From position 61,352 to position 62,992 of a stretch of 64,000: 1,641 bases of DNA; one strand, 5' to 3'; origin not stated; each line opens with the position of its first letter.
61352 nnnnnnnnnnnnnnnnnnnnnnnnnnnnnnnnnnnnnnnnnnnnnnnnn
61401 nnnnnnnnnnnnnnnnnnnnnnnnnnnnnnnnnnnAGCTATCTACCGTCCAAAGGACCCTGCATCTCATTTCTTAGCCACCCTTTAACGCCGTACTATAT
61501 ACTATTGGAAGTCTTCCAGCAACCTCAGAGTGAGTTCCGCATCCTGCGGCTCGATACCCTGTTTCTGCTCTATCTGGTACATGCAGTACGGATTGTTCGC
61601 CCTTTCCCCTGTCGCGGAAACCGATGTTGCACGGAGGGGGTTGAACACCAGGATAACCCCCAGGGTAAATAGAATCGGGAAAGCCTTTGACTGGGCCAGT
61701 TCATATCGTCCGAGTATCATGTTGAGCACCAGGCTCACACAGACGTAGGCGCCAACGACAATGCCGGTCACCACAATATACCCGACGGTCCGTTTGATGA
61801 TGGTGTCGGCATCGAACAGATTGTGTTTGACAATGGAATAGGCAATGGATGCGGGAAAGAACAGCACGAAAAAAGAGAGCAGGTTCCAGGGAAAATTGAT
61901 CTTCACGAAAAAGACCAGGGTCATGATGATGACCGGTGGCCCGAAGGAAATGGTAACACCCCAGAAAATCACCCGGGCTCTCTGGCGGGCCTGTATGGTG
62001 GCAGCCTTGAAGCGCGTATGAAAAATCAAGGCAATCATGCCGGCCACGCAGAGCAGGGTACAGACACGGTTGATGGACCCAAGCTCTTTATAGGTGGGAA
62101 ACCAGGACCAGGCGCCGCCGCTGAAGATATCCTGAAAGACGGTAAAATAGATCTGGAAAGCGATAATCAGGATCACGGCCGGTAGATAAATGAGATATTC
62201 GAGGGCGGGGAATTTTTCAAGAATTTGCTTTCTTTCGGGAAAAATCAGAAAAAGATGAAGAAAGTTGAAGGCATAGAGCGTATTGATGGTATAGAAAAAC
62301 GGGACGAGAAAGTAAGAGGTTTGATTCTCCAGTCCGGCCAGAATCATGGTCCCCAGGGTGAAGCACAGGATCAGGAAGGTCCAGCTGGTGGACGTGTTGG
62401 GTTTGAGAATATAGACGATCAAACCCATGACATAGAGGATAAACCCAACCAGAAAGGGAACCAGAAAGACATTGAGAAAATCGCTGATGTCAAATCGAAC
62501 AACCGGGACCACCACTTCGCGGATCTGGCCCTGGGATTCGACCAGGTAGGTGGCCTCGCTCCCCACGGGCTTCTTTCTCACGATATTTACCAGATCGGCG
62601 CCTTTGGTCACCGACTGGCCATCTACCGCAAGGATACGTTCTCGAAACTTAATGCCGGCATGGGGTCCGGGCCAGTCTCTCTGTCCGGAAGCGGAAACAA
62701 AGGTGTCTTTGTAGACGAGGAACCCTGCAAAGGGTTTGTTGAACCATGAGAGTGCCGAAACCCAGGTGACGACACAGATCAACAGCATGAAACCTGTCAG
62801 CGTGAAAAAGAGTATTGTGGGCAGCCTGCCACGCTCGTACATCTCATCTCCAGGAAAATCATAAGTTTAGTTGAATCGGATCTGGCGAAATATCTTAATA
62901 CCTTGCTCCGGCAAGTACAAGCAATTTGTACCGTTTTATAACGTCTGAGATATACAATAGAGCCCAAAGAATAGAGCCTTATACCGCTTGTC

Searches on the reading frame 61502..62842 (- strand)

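Call 32: search_protein_families(library=pfam, max_evalue=0.01, proteins=[window:61502-62842:-])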
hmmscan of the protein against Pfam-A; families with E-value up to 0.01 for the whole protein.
window:61502-62842:- (446 aa): 1 family
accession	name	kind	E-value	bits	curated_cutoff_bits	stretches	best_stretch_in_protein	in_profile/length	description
PF17820.7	PDZ_6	-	0.00069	19.7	27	1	54-96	6-47/54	PDZ domain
